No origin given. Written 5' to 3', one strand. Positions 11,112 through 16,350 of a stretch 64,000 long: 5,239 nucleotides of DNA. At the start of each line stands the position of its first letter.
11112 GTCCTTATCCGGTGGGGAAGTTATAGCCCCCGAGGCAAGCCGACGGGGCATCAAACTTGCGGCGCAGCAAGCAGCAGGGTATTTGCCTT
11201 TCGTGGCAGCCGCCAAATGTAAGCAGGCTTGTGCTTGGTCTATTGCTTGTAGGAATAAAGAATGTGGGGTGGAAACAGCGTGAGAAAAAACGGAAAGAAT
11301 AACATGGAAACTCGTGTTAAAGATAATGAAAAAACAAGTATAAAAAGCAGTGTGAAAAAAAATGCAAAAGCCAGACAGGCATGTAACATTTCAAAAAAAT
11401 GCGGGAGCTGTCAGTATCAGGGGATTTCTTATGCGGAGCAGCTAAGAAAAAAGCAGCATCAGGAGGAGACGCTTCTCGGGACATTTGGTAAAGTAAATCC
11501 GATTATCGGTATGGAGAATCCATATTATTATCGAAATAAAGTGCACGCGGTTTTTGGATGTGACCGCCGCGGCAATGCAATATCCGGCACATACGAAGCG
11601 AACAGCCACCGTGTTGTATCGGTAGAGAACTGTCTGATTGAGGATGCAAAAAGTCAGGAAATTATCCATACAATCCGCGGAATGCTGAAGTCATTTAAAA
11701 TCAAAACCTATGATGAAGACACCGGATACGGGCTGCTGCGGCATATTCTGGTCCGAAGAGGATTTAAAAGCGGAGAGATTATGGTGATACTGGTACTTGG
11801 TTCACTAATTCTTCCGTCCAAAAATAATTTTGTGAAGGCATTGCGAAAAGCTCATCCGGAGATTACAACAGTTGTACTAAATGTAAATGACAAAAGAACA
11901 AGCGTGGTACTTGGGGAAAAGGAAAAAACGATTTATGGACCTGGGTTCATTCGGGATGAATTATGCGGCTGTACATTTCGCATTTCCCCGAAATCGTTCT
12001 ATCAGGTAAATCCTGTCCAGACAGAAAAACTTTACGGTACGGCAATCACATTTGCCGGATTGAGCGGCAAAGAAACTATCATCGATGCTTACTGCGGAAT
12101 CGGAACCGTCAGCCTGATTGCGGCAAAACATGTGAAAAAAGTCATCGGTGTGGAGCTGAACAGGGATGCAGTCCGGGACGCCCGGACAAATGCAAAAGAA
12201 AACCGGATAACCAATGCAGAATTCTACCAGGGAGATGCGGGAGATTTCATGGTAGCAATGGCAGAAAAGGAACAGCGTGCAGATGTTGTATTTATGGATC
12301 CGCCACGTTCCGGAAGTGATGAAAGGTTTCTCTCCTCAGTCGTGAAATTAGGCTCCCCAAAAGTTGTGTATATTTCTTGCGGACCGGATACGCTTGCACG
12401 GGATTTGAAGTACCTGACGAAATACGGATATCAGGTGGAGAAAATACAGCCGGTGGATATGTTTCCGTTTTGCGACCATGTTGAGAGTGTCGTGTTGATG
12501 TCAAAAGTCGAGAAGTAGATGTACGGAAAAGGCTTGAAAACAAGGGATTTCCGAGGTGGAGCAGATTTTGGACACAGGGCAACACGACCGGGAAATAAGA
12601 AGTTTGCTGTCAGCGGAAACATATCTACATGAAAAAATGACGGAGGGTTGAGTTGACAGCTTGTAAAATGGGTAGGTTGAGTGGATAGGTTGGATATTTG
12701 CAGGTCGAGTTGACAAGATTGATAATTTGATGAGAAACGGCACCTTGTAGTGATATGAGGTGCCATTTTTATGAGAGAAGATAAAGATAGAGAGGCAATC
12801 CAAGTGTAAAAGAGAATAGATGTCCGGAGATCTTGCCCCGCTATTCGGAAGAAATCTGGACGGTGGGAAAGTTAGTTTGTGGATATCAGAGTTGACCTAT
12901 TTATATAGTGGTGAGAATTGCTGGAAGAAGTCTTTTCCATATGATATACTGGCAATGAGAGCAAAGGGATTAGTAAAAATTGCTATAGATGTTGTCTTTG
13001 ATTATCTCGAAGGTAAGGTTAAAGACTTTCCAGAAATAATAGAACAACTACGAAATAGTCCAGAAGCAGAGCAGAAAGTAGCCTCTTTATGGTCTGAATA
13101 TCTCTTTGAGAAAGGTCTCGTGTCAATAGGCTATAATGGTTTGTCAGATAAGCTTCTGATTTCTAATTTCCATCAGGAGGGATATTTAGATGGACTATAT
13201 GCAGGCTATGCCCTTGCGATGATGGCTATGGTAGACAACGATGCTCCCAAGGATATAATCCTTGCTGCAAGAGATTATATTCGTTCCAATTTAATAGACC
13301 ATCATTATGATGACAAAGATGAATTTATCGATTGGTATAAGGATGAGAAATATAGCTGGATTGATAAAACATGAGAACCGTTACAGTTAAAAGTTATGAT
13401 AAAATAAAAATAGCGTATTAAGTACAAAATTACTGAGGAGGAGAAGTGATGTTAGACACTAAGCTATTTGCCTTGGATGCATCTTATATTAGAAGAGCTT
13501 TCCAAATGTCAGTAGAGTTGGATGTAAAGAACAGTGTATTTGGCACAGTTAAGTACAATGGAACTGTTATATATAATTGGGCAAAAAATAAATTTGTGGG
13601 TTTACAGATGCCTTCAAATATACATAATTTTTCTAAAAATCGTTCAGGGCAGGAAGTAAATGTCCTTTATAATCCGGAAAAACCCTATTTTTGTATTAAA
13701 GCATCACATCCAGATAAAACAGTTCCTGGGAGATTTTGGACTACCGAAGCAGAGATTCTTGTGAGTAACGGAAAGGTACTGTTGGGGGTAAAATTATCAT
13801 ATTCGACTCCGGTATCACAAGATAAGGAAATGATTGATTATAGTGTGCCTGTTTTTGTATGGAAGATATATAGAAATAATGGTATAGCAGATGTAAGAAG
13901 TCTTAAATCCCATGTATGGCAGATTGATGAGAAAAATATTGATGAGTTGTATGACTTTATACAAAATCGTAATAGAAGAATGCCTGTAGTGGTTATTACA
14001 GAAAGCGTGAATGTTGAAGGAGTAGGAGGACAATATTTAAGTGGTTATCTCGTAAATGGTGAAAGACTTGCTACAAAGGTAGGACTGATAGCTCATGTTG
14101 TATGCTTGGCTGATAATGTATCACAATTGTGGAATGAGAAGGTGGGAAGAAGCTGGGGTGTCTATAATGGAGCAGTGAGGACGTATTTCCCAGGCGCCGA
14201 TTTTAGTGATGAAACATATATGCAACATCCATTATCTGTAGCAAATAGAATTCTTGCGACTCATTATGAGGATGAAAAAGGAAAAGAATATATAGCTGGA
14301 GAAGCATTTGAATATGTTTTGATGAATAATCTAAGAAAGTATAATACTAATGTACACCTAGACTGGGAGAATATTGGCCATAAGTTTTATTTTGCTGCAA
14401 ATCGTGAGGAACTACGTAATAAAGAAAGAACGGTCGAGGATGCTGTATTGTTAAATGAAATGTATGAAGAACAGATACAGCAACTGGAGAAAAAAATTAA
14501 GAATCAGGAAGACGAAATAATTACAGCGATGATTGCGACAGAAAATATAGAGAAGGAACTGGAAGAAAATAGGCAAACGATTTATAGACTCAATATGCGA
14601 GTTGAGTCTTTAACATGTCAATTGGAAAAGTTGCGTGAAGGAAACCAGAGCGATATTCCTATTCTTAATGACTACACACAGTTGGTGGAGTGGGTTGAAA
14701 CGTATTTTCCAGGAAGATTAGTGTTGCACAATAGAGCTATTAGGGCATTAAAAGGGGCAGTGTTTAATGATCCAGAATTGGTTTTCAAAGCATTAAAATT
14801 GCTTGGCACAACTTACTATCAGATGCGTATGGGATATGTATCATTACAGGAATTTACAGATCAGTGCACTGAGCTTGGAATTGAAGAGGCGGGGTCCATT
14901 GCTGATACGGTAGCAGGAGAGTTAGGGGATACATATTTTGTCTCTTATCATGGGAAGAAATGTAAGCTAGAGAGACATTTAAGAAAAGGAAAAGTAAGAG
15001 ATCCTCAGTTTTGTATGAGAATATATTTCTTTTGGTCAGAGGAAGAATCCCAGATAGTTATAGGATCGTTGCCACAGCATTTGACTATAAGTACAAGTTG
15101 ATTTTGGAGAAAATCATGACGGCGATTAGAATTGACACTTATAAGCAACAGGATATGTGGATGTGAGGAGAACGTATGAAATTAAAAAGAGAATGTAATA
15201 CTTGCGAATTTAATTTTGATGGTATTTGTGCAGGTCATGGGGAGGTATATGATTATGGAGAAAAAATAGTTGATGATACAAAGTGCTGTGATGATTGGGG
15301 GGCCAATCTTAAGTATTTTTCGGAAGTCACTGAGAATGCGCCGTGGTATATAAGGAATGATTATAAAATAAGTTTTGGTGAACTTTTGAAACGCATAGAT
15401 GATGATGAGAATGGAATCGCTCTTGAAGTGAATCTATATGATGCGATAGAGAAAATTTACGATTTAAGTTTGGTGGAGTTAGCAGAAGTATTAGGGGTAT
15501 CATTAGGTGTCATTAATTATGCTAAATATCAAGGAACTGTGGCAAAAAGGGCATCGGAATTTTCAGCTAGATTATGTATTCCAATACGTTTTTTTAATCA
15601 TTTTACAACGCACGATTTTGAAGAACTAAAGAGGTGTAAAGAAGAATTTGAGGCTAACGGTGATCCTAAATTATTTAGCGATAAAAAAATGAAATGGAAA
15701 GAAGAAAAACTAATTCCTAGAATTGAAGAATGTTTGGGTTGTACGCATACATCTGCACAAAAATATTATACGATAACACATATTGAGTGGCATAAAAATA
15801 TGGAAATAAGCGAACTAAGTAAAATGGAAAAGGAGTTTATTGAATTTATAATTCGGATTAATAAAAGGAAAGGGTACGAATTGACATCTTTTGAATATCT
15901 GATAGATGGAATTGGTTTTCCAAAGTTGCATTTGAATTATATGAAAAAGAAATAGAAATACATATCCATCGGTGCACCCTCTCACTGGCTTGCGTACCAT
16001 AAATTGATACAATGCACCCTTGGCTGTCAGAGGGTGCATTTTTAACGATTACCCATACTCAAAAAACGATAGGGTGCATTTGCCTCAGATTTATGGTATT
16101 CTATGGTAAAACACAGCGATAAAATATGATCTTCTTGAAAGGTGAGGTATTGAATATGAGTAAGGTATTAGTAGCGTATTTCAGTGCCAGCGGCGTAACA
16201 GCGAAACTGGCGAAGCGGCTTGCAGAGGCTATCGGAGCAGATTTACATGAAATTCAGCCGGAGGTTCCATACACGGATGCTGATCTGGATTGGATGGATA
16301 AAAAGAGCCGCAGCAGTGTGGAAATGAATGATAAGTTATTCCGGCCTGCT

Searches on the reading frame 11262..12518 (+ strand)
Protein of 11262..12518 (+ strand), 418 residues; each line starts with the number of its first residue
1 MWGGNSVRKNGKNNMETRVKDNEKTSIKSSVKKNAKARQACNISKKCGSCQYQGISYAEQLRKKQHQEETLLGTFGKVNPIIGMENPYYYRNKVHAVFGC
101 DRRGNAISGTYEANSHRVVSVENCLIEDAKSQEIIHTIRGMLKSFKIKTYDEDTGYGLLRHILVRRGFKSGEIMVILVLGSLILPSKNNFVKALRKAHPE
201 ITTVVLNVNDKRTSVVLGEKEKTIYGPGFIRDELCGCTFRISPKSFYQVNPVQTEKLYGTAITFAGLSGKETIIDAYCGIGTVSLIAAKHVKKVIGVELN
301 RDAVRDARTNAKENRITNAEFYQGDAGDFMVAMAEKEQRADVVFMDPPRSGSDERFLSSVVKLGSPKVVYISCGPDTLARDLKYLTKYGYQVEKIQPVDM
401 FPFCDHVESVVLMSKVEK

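Call 3: search_protein_families(library=pfam, proteins=[window:11262-12518:+], max_evalue=1)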
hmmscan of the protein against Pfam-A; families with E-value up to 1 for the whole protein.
window:11262-12518:+ (418 aa): 19 families
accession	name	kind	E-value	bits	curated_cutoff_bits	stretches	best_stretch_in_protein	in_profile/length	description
PF05958.17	tRNA_U5-meth_tr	-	2.4e-25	89.7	23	1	238-415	171-356/357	tRNA (Uracil-5-)-methyltransferase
PF13847.12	Methyltransf_31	-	7.2e-14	52.1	27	1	269-379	3-116/145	Methyltransferase domain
PF03602.21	Cons_hypoth95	-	7.2e-09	36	24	1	270-352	42-126/182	Conserved hypothetical protein 95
PF13649.12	Methyltransf_25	-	1.3e-08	35.8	27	1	273-345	1-70/97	Methyltransferase domain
PF09445.16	Methyltransf_15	-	2.9e-08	33.9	22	1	271-352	2-84/165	RNA cap guanine-N2 methyltransferase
PF05175.20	MTS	-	1e-07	32.2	23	1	270-348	32-107/170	Methyltransferase small domain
PF02475.24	TRM5-TYW2_MTfase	-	1.3e-07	32.2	28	1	236-359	7-122/164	TRM5/TYW2 methyltransferase domain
PF06325.19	PrmA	-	0.00011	22.2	22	1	269-343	161-230/296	Ribosomal protein L11 methyltransferase (PrmA)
PF08241.18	Methyltransf_11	-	0.00018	22.5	21.2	1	278-344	5-65/95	Methyltransferase domain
PF01170.24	UPF0020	-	0.00024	21.3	22.3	1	263-348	22-130/197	RMKL-like, methyltransferase domain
PF02390.23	Methyltransf_4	-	0.00027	20.9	24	1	273-344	5-78/173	Putative methyltransferase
PF02005.22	TRM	-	0.00083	19.1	27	1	268-362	43-141/376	N2,N2-dimethylguanosine tRNA methyltransferase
PF00398.26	RrnaAD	-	0.0054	16.3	24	1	245-331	6-90/263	Ribosomal RNA adenine dimethylase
PF01555.25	N6_N4_Mtase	-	0.0092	16.4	26.7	1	271-307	183-219/221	DNA methylase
PF02086.21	MethyltransfD12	-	0.0097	16.1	22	1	244-348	86-184/253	D12 class N6 adenine-specific DNA methyltransferase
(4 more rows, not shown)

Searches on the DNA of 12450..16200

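Call 89: search_rna_families(source=window, start=12450, end=16200, threshold=evalue, max_evalue=1)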
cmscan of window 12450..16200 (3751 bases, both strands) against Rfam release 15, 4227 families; matches with E-value up to 1: 0.
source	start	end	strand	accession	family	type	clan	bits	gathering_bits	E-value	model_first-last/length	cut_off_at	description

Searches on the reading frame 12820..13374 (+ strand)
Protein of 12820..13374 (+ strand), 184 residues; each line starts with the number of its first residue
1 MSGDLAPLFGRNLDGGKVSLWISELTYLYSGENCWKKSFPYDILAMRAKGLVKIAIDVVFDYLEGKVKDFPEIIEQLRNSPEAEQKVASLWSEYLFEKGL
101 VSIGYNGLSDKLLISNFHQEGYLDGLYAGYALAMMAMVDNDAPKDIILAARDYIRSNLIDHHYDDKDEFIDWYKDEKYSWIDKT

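Call 3: search_protein_families(library=pfam, proteins=[window:12820-13374:+], max_evalue=1)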
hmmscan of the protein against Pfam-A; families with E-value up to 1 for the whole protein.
window:12820-13374:+ (184 aa): 1 family
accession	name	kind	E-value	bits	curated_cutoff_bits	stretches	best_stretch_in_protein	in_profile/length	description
PF21188.2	BRR2_plug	-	0.079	13.8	25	1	135-165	13-43/69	Pre-mRNA-splicing helicase BRR2 plug domain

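Call 4: search_protein_families(library=padloc, proteins=[window:12820-13374:+], max_evalue=1)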
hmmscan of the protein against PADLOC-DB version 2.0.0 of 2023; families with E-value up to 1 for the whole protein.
window:12820-13374:+ (184 aa): 0 families

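Call 5: search_protein_families(library=phrogs, proteins=[window:12820-13374:+], max_evalue=1)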
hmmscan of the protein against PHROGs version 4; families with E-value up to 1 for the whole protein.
window:12820-13374:+ (184 aa): 3 families
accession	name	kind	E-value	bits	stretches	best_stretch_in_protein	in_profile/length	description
phrog_14656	-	unknown function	0.26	12.9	1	54-95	8-49/78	-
phrog_11265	-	tail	0.35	12.2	1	132-167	59-94/96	tail length tape measure protein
phrog_29843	-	unknown function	0.44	11.4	0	17-46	10-39/61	-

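Call 6: search_protein_families(library=ncbifam, proteins=[window:12820-13374:+], max_evalue=1)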
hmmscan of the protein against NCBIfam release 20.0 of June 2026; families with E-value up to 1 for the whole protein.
window:12820-13374:+ (184 aa): 0 families

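Call 18: find_homologous_proteins(query=window:12820-13374:+, max_evalue=0.001)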
Query window:12820-13374:+ (184 aa): 155 proteins with E <= 0.001 among 201 candidates; the best 120 are listed.
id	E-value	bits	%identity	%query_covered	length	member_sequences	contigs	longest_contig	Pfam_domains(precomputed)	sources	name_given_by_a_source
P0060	1.8e-119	414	100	100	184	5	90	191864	-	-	-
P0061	5.5e-71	256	83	75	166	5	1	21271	-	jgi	-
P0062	9.5e-70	252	85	75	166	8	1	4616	-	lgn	-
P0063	1.0e-69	252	83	75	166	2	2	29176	-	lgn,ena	-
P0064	1.1e-69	252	83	75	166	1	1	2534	-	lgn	-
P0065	1.2e-69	252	83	75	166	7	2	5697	-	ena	-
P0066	1.0e-68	249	82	74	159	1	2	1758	-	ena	-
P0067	2.5e-68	248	82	75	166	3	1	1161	-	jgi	jgi:hypothetical protein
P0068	7.2e-68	246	79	75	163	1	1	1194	-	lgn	-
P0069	7.3e-68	246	79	75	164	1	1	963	-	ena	-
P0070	2.5e-67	244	79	75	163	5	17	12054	-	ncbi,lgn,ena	-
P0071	4.7e-67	244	79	75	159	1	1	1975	-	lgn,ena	-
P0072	7.1e-67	243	79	77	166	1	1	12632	-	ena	-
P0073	1.8e-66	242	79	74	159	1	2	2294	-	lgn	-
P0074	1.9e-66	242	80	75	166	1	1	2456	-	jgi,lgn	jgi:hypothetical protein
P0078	1.1e-65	239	80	75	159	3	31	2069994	-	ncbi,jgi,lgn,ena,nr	ncbi:hypothetical protein B6259_01400 [Ruminococcaceae bacterium CPB6]|jgi:hypothetical protein|nr:h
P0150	1.8e-46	176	60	68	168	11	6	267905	-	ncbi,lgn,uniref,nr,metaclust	ncbi:hypothetical protein [Clostridium botulinum]|uniref:hypothetical protein n=1 Tax=Clostridium bo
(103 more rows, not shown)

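Call 21: find_encoding_contigs(protein=P0078, flank=6000, max_places=4)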
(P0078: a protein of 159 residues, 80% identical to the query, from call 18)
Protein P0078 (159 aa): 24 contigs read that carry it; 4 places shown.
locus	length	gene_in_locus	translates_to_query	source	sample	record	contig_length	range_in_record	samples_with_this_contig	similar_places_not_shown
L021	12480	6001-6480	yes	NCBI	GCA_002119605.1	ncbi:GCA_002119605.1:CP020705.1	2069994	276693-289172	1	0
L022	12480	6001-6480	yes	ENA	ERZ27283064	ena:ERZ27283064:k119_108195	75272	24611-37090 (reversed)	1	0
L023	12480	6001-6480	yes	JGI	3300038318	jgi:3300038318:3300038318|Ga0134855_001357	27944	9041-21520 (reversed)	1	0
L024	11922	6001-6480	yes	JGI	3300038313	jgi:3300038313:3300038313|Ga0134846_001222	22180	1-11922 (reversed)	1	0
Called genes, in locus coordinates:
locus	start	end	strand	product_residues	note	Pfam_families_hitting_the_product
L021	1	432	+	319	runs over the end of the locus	PF01183:Glyco_hydro_25, PF08230:CW_7, PF01476:LysM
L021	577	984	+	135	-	PF08281:Sigma70_r4_2 (faint), PF13936:HTH_38 (weak)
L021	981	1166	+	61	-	PF20612:SHOCT_2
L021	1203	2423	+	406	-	PF00239:Resolvase, PF07508:Recombinase, PF13408:Zn_ribbon_recom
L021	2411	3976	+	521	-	PF00239:Resolvase, PF07508:Recombinase, PF13408:Zn_ribbon_recom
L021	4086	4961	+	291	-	PF07508:Recombinase (weak), PF13408:Zn_ribbon_recom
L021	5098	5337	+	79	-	PF07205:DUF1413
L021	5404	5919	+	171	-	PF04892:VanZ-LLP1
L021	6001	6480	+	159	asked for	-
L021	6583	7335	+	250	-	-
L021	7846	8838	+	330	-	PF00144:Beta-lactamase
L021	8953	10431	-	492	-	PF13555:AAA_29 (faint), PF00005:ABC_tran, PF02463:SMC_N (faint), PF13304:AAA_21 (faint), PF00005:ABC_tran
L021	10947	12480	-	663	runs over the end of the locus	PF00358:PTS_EIIA_1, PF00367:PTS_EIIB, PF02378:PTS_EIIC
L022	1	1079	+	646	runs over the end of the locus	PF00476:DNA_pol_A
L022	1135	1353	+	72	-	PF20612:SHOCT_2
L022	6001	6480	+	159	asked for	-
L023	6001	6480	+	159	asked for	-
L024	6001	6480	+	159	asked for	-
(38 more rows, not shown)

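Call 22: find_encoding_contigs(protein=P0150, flank=6000, max_places=3)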
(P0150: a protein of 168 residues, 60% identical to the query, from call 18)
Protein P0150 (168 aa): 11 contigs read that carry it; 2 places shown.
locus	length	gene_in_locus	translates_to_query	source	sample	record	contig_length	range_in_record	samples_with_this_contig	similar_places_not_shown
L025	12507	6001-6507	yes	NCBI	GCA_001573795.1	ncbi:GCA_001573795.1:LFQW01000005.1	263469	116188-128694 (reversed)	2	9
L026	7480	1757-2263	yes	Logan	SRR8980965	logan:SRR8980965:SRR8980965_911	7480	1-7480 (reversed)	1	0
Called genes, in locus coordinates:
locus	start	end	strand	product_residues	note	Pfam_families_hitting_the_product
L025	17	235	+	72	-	PF20612:SHOCT_2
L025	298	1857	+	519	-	PF00239:Resolvase, PF07508:Recombinase, PF13408:Zn_ribbon_recom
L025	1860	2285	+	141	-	-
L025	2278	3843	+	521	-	PF00239:Resolvase, PF07508:Recombinase, PF13408:Zn_ribbon_recom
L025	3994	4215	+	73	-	PF13443:HTH_26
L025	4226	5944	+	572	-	PF03235:GmrSD_N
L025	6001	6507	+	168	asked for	-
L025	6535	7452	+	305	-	-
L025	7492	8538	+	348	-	-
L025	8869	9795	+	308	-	PF12804:NTP_transf_3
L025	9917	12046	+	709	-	PF01315:Ald_Xan_dh_C, PF02738:MoCoBD_1, PF20256:MoCoBD_2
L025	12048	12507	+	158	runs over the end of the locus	PF00111:Fer2 (weak), PF01799:Fer2_2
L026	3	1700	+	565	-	?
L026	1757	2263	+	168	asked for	-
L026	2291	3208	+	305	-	-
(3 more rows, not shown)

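Call 49: find_related_loci(query=A1, collection=viral_contigs, flank=6000)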
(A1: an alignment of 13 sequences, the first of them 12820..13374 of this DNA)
Query A1 (184 aa) in viral_contigs; peptide patterns used: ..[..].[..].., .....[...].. (x = any residue, [..] = any of these).
31 stretches matched a pattern; 9 encode a relative of the query (tblastn E <= 1e-3); 9 distinct loci.
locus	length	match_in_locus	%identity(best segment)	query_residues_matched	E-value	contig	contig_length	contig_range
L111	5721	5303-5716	80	47-184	1e-70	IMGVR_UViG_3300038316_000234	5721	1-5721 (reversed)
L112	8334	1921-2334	80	47-184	8e-71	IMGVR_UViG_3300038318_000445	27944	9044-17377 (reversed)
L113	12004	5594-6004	66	47-183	2e-61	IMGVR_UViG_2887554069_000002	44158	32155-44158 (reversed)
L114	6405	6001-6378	59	57-182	8e-49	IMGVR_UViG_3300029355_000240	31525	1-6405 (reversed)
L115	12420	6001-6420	50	49-184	9e-43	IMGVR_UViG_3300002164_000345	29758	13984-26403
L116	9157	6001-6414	48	49-182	1e-40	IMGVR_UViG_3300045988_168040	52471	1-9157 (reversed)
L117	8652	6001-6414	48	49-182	1e-40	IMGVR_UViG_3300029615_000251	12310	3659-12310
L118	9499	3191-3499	62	80-182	4e-39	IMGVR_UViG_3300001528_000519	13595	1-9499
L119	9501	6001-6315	63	80-184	3e-42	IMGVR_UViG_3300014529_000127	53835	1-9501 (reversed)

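Call 85: search_protein_families(library=padloc, proteins=[L021:6583-7335:+, L025:6535-7452:+, L025:7492-8538:+, L025:4226-5944:+], max_evalue=0.001)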
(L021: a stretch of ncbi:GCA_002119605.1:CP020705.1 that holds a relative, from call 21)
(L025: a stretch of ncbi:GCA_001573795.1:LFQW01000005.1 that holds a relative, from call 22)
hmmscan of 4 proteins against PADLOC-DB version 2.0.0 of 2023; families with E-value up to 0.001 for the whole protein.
L021:6583-7335:+ (250 aa): 0 families

L025:6535-7452:+ (305 aa): 0 families

L025:7492-8538:+ (348 aa): 0 families

L025:4226-5944:+ (572 aa): 9 families
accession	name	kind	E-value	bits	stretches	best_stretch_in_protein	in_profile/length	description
PDLC04151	HEC-05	-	2.8e-198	658.4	1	1-571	20-593/600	-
PDLC04150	HEC-05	-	1.1e-115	385.7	1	6-571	8-581/583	-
PDLC04152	HEC-05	-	8.3e-86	286.7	1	3-572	4-563/566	-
PDLC04153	HEC-05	-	3.5e-43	145.7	2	2-169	3-163/621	-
PDLC04709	PDC-M55C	-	3.6e-17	60.2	1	9-337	18-318/554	-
PDLC03877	NsnA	-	3.1e-11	41.1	1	5-56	50-103/385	-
PDLC02792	SspE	-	1.1e-08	32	1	6-47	11-51/771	SspE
PDLC02695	Orf5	-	9.2e-07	25.6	0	97-127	75-104/601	Orf5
PDLC04027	PD-T4-2_A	-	8.4e-05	19.8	0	23-51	56-84/363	-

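Call 95: search_solved_structures(query=A1, max_evalue=10)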
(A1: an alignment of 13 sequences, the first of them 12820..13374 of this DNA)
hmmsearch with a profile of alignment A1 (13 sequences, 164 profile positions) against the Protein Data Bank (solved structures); distinct sequences matched with E-value up to 10: 6.
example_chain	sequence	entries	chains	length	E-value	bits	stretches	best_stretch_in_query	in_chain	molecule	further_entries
6eb8_A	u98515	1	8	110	0.04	16.8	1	8-63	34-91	Phosphoprotein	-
4n5b_A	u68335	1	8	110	0.17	14.8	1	19-63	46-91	Phosphoprotein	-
4gjw_A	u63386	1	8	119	0.19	14.6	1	19-63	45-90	Phosphoprotein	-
2dvh_A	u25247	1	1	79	1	12.2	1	96-132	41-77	CYTOCHROME C-553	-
9cok_B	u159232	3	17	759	2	11.3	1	21-60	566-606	Phosphoprotein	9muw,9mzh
6xns_A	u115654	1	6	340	6.2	9.7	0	21-73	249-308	C3_crown-05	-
